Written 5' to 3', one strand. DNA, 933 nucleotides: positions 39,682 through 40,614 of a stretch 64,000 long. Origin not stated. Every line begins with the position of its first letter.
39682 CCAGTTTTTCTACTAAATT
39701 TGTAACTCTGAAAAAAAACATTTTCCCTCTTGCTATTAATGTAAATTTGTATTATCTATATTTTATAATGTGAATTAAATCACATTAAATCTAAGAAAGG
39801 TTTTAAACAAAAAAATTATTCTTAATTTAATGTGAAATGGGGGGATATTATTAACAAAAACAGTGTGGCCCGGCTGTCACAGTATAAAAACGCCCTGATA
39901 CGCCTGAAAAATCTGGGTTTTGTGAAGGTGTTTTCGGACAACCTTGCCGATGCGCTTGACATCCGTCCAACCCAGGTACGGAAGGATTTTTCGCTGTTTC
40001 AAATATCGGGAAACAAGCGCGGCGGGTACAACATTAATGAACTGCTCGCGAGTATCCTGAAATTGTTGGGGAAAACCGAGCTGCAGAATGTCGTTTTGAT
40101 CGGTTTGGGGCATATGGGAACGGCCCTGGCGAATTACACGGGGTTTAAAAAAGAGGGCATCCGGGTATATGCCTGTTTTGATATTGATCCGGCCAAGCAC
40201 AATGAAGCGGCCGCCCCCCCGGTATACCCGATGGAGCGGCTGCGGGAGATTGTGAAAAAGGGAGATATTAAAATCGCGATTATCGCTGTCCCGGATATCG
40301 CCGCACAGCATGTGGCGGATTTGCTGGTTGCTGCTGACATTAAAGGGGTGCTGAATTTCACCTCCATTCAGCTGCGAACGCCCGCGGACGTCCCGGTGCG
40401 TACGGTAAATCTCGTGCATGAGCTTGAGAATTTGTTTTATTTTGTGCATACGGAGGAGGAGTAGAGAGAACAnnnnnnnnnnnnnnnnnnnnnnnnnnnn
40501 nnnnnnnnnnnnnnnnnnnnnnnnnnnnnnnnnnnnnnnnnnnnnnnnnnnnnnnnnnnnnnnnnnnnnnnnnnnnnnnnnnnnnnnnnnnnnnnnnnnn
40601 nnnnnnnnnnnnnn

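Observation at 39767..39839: Rex operators overlap the rex promoter and start codon (autoregulation, and likely redox control of the whole downstream hydrogenase operon)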

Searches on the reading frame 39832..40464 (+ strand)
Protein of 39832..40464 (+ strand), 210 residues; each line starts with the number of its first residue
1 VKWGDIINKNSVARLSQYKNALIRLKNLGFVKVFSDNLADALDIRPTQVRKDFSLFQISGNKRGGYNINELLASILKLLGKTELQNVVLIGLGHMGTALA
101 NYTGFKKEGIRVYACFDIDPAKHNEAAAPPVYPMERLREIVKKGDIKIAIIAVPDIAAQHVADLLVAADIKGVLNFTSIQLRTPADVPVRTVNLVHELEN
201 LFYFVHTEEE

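Call 6: search_protein_families(library=pfam, proteins=[window:39832-40464:+])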
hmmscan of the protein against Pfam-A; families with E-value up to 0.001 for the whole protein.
window:39832-40464:+ (210 aa): 4 families
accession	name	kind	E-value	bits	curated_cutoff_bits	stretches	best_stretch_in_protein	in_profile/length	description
PF02629.25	CoA_binding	-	1.4e-16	61.5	22.3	1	84-178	3-96/97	CoA binding domain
PF06971.19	Put_DNA-bind_N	-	5e-10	39.8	27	1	9-54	4-49/49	Putative DNA-binding protein N-terminus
PF03446.21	NAD_binding_2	-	9.5e-05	22.9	21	1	87-157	2-69/161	NAD binding domain of 6-phosphogluconate dehydrogenase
PF01408.29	GFO_IDH_MocA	-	0.00015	22.9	24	1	86-160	2-75/120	Oxidoreductase family, NAD-binding Rossmann fold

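Call 7: search_protein_families(library=ncbifam, proteins=[window:39832-40464:+])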
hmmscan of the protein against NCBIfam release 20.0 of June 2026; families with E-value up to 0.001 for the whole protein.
window:39832-40464:+ (210 aa): 11 families
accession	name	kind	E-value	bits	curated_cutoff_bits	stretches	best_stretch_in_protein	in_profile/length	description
NF003996.0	PRK05472.2-5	equivalog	6.4e-68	228.7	138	1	7-208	2-202/209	redox-sensing transcriptional repressor Rex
NF003995.0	PRK05472.2-4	subfamily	5.5e-58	196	126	1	7-209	6-209/213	redox-sensing transcriptional repressor Rex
NF003994.0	PRK05472.2-3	equivalog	8.2e-52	175.7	130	1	7-206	9-209/217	redox-sensing transcriptional repressor Rex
NF003993.0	PRK05472.2-2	equivalog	3.3e-51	173.8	217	1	7-209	6-209/212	redox-sensing transcriptional repressor Rex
NF003992.0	PRK05472.2-1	equivalog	4.7e-51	173.3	226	1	7-204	21-219/249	redox-sensing transcriptional repressor Rex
NF003989.0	PRK05472.1-3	equivalog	6.9e-49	166.5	177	1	7-209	8-211/215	redox-sensing transcriptional repressor Rex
NF003990.0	PRK05472.1-4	equivalog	9.6e-44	149.5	233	1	7-209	7-210/214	redox-sensing transcriptional repressor Rex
NF003988.0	PRK05472.1-1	equivalog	4.5e-40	137.9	321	1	6-209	6-212/214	redox-sensing transcriptional repressor Rex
NF003991.0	PRK05472.1-5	equivalog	1.5e-35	123.1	198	1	7-206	7-207/211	redox-sensing transcriptional repressor Rex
TIGR03025.1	EPS_sugtrans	subfamily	0.0003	20.2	295.55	1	78-171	117-214/445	exopolysaccharide biosynthesis polyprenyl glycosylphosphotransferase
TIGR03023.1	WcaJ_sugtrans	equivalog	0.00036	19.9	410.75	1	82-168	127-216/453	undecaprenyl-phosphate glucose phosphotransferase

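Call 8: find_homologous_proteins(query=window:39832-40464:+, max_evalue=1e-20)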
Query window:39832-40464:+ (210 aa): 2030 proteins with E <= 1e-20 among 2665 candidates; the best 120 are listed.
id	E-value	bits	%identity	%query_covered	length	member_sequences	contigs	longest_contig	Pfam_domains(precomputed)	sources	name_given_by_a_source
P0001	1.3e-132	458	100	100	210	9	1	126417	PF02629.26,PF06971.20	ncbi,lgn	-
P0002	4.2e-94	332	78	94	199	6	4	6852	PF02629.26,PF06971.20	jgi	jgi:redox-sensing transcriptional repressor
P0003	2.2e-75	271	64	95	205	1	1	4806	PF02629.26,PF06971.20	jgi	-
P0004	3.1e-75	271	64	96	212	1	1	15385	PF02629.26,PF06971.20,PF01408.29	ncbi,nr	ncbi:MAG: redox-sensing transcriptional repressor Rex [bacterium]|nr:redox-sensing transcriptional r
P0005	3.2e-75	271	64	95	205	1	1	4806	PF02629.26,PF06971.20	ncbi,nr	ncbi:MAG: redox-sensing transcriptional repressor Rex [Spirochaetaceae bacterium]|nr:MAG: redox-sens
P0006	3.6e-75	270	61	98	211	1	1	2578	PF02629.26,PF06971.20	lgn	-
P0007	9.7e-75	269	61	95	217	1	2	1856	PF02629.26,PF06971.20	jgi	jgi:redox-sensing transcriptional repressor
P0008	4.1e-74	267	59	96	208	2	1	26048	PF02629.26,PF06971.20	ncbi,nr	ncbi:MAG: redox-sensing transcriptional repressor Rex [Candidatus Omnitrophica bacterium]|nr:redox-s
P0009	7.2e-74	266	61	95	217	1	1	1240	PF02629.26,PF06971.20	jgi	jgi:redox-sensing transcriptional repressor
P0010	2.3e-73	264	58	96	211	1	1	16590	PF02629.26,PF06971.20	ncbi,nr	ncbi:MAG: redox-sensing transcriptional repressor Rex [Candidatus Margulisbacteria bacterium]|nr:red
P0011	4.6e-73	263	61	95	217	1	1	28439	PF02629.26,PF06971.20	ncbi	ncbi:MAG: redox-sensing transcriptional repressor Rex [bacterium]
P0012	9.0e-73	262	62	93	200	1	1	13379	PF02629.26,PF06971.20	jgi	jgi:redox-sensing transcriptional repressor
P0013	9.7e-73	262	60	95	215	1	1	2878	PF02629.26,PF06971.20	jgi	jgi:redox-sensing transcriptional repressor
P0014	2.1e-72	261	59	98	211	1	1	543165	PF02629.26,PF06971.20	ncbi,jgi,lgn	ncbi:MAG: redox-sensing transcriptional repressor Rex [Candidatus Omnitrophota bacterium]|jgi:redox-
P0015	3.4e-72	261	61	95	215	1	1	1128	PF02629.26,PF06971.20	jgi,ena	-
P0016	4.0e-72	260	61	96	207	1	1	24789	PF02629.26,PF06971.20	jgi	jgi:redox-sensing transcriptional repressor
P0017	4.3e-72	260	60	96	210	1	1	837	PF02629.26,PF06971.20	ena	-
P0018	4.7e-72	260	57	98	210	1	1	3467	PF02629.26,PF06971.20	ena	-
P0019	7.0e-72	260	59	95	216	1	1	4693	PF02629.26,PF06971.20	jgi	jgi:redox-sensing transcriptional repressor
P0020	7.8e-72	259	60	96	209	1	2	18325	PF02629.26,PF06971.20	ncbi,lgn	-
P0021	7.8e-72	259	57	97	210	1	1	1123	PF02629.26,PF06971.20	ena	-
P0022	9.3e-72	259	60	96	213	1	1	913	PF02629.26,PF06971.20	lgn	-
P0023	1.1e-71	259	60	96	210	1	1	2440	PF02629.26,PF06971.20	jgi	jgi:redox-sensing transcriptional repressor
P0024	1.1e-71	259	60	96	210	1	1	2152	PF02629.26,PF06971.20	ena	-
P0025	1.5e-71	259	60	96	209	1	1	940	PF02629.26,PF06971.20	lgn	-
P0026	1.6e-71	258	58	97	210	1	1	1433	PF02629.26,PF06971.20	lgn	-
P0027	2.9e-71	258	58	98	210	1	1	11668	PF02629.26,PF06971.20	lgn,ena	-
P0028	3.3e-71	257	58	96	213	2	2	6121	PF02629.26,PF06971.20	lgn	-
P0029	3.7e-71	257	60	96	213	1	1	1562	PF02629.26,PF06971.20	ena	-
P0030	3.9e-71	257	60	97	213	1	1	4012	PF02629.26,PF06971.20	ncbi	-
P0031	4.6e-71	257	59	96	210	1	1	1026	PF02629.26,PF06971.20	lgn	-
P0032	6.0e-71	257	60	98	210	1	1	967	PF02629.26,PF06971.20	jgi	-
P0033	6.1e-71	257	58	95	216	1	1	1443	PF02629.26,PF06971.20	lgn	-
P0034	7.7e-71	256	59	98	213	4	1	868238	PF02629.26,PF06971.20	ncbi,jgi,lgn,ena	ncbi:MAG: redox-sensing transcriptional repressor Rex [Candidatus Omnitrophota bacterium]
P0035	1.0e-70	256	58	98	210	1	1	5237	PF02629.26,PF06971.20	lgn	-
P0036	1.2e-70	256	58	98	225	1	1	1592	PF02629.26,PF06971.20,PF01408.29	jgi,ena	-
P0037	1.2e-70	256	59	95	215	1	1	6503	PF02629.26,PF06971.20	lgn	-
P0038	1.5e-70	255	58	96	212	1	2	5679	PF02629.26,PF06971.20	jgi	jgi:redox-sensing transcriptional repressor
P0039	1.5e-70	255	60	96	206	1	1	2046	PF02629.26,PF06971.20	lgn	-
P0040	1.8e-70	255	60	95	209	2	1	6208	PF02629.26,PF06971.20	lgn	-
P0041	2.4e-70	255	55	98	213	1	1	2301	PF02629.26,PF06971.20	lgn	-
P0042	2.8e-70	254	61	94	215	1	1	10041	PF02629.26,PF06971.20,PF01408.29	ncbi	-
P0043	3.1e-70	254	57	97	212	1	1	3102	PF02629.26,PF06971.20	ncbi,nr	ncbi:MAG: redox-sensing transcriptional repressor Rex [Candidatus Aureabacteria bacterium]|nr:redox-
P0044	3.1e-70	254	57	97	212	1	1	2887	PF02629.26,PF06971.20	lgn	-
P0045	3.3e-70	254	58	96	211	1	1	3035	PF02629.26,PF06971.20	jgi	jgi:redox-sensing transcriptional repressor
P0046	3.7e-70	254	58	97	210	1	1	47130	PF02629.26,PF06971.20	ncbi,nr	ncbi:MAG: redox-sensing transcriptional repressor Rex [Candidatus Omnitrophica bacterium]|nr:redox-s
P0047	4.3e-70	254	58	96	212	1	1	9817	PF02629.26,PF06971.20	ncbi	ncbi:MAG: redox-sensing transcriptional repressor Rex [Endomicrobiales bacterium]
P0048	4.4e-70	254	58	98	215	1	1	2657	PF02629.26,PF06971.20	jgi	jgi:redox-sensing transcriptional repressor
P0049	4.5e-70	254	55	98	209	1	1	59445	PF02629.26,PF06971.20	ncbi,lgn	ncbi:MAG: redox-sensing transcriptional repressor Rex [Candidatus Omnitrophota bacterium]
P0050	4.6e-70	254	57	99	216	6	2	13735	PF02629.26,PF06971.20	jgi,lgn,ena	-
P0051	4.8e-70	254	60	96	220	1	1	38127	PF02629.26,PF06971.20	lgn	-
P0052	5.3e-70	253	56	97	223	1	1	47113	PF02629.26,PF06971.20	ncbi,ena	-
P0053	5.7e-70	253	59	96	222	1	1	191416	PF02629.26,PF06971.20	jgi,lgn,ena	-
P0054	5.9e-70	253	57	98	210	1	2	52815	PF02629.26,PF06971.20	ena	-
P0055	6.9e-70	253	61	97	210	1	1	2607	PF02629.26,PF06971.20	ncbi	-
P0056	6.9e-70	253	58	95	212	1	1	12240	PF02629.26,PF06971.20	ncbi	-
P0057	7.6e-70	253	59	98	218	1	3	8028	PF02629.26,PF06971.20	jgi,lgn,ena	-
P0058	7.8e-70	253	60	97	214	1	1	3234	PF02629.26,PF06971.20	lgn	-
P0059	8.0e-70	253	57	95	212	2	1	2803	PF02629.26,PF06971.20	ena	-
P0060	8.7e-70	253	58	96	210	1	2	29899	PF02629.26,PF06971.20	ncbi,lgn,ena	-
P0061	8.9e-70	253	60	96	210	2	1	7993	PF02629.26,PF06971.20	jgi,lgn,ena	-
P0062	1.1e-69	252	57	95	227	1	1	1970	PF02629.26,PF06971.20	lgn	-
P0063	1.1e-69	252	58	98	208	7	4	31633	PF02629.26,PF06971.20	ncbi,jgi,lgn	-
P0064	1.1e-69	252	58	95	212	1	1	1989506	PF02629.26,PF06971.20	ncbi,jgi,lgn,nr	ncbi:redox-sensing transcriptional repressor Rex [bacterium]|jgi:redox-sensing transcriptional repre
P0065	1.1e-69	252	57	98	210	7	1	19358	PF02629.26,PF06971.20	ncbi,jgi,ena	ncbi:MAG: redox-sensing transcriptional repressor Rex [Candidatus Omnitrophota bacterium]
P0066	1.2e-69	252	57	98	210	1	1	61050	PF02629.26,PF06971.20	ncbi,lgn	-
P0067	1.2e-69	252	59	96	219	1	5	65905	PF02629.26,PF06971.20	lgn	-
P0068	1.4e-69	252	58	96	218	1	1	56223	PF02629.26,PF06971.20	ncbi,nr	ncbi:Redox-sensitive transcriptional regulator [Chitinispirillum alkaliphilum]|nr:Redox-sensitive tr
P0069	1.4e-69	252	58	95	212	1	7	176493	PF02629.26,PF06971.20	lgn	-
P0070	1.5e-69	252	59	96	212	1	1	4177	PF02629.26,PF06971.20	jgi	jgi:redox-sensing transcriptional repressor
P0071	1.6e-69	252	56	98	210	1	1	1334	PF02629.26,PF06971.20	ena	-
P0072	1.6e-69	252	57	98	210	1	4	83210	PF02629.26,PF06971.20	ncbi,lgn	-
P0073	1.8e-69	252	56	98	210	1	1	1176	PF02629.26,PF06971.20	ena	-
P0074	1.8e-69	252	58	96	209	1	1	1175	PF02629.26,PF06971.20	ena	-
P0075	1.8e-69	252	58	98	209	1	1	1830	PF02629.26,PF06971.20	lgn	-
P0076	1.8e-69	252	58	95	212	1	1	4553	PF02629.26,PF06971.20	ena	-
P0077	2.0e-69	252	57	97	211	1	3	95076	PF02629.26,PF06971.20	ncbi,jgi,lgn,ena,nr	ncbi:MAG TPA: redox-sensing transcriptional repressor Rex [bacterium]|nr:redox-sensing transcription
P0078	2.0e-69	252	61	95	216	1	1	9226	PF02629.26,PF06971.20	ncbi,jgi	-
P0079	2.2e-69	251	58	98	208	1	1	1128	PF02629.26,PF06971.20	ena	-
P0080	2.6e-69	251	56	97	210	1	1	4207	PF02629.26,PF06971.20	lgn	-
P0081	2.7e-69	251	57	97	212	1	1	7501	PF02629.26,PF06971.20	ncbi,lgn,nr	ncbi:MAG: redox-sensing transcriptional repressor Rex [bacterium]|nr:redox-sensing transcriptional r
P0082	2.9e-69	251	58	96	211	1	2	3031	PF02629.26,PF06971.20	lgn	-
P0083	3.1e-69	251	57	98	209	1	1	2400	PF02629.26,PF06971.20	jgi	-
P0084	3.2e-69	251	57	97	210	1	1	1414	PF02629.26,PF06971.20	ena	-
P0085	3.8e-69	251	59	96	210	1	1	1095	PF02629.26,PF06971.20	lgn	-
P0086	3.8e-69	251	58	98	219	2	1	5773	PF02629.26,PF06971.20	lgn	-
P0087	4.0e-69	251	57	96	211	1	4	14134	PF02629.26,PF06971.20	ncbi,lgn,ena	-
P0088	4.0e-69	251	57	98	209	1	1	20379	PF02629.26,PF06971.20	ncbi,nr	ncbi:MAG: redox-sensing transcriptional repressor Rex [Candidatus Omnitrophica bacterium]|nr:redox-s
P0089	4.1e-69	251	59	97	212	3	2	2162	PF02629.26,PF06971.20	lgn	-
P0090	5.2e-69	250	54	95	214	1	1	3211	PF02629.26,PF06971.20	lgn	-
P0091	5.6e-69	250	58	98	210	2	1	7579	PF02629.26,PF06971.20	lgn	-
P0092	5.9e-69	250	56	98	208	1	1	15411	PF02629.26,PF06971.20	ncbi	-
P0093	6.1e-69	250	56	98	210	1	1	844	PF02629.26,PF06971.20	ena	-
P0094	6.5e-69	250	58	96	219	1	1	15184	PF02629.26,PF06971.20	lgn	-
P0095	7.6e-69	250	57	97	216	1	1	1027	PF02629.26,PF06971.20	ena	-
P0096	8.1e-69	250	59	97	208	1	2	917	PF02629.26,PF06971.20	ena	-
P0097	8.3e-69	250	56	98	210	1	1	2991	PF02629.26,PF06971.20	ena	-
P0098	8.3e-69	250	57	98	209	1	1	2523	PF02629.26,PF06971.20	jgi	jgi:redox-sensing transcriptional repressor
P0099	8.9e-69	249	58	96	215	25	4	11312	PF02629.26,PF06971.20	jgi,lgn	-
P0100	9.1e-69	249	58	98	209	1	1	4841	PF02629.26,PF06971.20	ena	-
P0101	9.6e-69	249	60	96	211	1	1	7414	PF02629.26,PF06971.20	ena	-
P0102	1.0e-68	249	56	98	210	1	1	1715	PF02629.26,PF06971.20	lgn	-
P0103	1.1e-68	249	57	98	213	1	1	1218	PF02629.26,PF06971.20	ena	-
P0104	1.1e-68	249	56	98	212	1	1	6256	PF02629.26,PF06971.20,PF01408.29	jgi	jgi:redox-sensing transcriptional repressor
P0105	1.1e-68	249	57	97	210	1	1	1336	PF02629.26,PF06971.20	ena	-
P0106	1.2e-68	249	58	96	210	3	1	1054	PF02629.26,PF06971.20,PF01408.29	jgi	-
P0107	1.2e-68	249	56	97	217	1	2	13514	PF02629.26,PF06971.20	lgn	-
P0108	1.2e-68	249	58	96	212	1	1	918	PF02629.26,PF06971.20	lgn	-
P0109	1.2e-68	249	56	97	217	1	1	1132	PF02629.26,PF06971.20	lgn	-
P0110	1.3e-68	249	60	96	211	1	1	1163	PF02629.26,PF06971.20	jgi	-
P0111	1.3e-68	249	57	100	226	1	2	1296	PF02629.26,PF06971.20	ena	-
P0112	1.4e-68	249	58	98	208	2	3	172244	PF02629.26,PF06971.20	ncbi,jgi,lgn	jgi:redox-sensing transcriptional repressor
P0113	1.4e-68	249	57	98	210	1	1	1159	PF02629.26,PF06971.20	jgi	-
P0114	1.4e-68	249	58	96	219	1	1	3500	PF02629.26,PF06971.20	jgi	jgi:redox-sensing transcriptional repressor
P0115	1.5e-68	249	59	96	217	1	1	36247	PF02629.26,PF06971.20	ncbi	-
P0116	1.6e-68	249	59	96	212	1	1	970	PF02629.26,PF06971.20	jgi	jgi:redox-sensing transcriptional repressor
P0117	1.6e-68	249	56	97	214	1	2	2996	PF02629.26,PF06971.20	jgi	jgi:redox-sensing transcriptional repressor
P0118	2.0e-68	248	57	98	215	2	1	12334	PF02629.26,PF06971.20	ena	-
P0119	2.0e-68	248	57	98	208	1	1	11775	PF02629.26,PF06971.20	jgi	jgi:redox-sensing transcriptional repressor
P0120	2.0e-68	248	56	97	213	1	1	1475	PF02629.26,PF06971.20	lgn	-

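Call 9: find_related_loci(query=window:39832-40464:+, collection=genome_contigs, flank=8000)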
Query window:39832-40464:+ (210 aa) in genome_contigs; peptide patterns used: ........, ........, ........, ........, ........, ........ (x = any residue, [..] = any of these).
398 stretches matched a pattern; 1 encode a relative of the query (tblastn E <= 1e-3); 1 distinct loci.
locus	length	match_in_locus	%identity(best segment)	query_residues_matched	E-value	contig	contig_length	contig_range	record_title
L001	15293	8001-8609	79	7-209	1e-107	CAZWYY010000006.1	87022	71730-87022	MAG TPA_asm: uncultured Spirochaetaceae bacterium isolate SRP214966_co4_496 genome assembly, contig: NODE_94_length_8702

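Call 15: find_related_loci(query=A1, collection=metagenome_contigs, flank=8000)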
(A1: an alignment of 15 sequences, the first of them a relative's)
Query A1 (210 aa) in metagenome_contigs; peptide patterns used: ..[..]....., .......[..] (x = any residue, [..] = any of these).
599 stretches matched a pattern (row limit reached: there are more); 434 encode a relative of the query (tblastn E <= 1e-3); the best 80 are kept; 80 distinct loci.
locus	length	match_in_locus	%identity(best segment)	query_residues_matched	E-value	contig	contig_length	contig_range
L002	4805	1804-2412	79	7-209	3e-106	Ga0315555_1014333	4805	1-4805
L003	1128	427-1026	61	8-207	4e-84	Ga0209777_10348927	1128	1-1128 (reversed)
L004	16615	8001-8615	58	6-210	2e-77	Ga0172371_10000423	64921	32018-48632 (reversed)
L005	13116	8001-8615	57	6-210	8e-77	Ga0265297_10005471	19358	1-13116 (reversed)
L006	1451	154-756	59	6-206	1e-81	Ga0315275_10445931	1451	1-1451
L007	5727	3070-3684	57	6-210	8e-77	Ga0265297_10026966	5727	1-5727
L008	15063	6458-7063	59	6-207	2e-76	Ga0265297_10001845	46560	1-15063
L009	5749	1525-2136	57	7-210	2e-76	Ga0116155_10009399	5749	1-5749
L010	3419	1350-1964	59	6-210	1e-76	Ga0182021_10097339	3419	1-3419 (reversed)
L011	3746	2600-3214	57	6-210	4e-76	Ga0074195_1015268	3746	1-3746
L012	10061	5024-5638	57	6-210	1e-75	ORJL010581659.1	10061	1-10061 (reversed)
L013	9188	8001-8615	57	6-210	1e-75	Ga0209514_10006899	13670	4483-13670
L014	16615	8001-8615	58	6-210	4e-75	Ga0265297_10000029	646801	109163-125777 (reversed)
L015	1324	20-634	55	3-207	3e-80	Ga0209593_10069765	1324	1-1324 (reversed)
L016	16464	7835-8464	56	2-210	4e-75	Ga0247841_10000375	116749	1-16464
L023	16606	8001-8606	56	6-207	1e-74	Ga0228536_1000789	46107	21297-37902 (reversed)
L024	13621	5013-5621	57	6-208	2e-74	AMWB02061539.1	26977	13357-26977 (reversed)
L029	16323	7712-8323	53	7-210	3e-74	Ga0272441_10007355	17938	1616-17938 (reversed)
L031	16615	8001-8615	55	6-210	3e-74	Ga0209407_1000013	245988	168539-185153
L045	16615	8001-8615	54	6-210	4e-73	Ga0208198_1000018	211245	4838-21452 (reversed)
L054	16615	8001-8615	54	6-210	2e-72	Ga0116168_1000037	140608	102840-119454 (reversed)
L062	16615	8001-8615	54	6-210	3e-72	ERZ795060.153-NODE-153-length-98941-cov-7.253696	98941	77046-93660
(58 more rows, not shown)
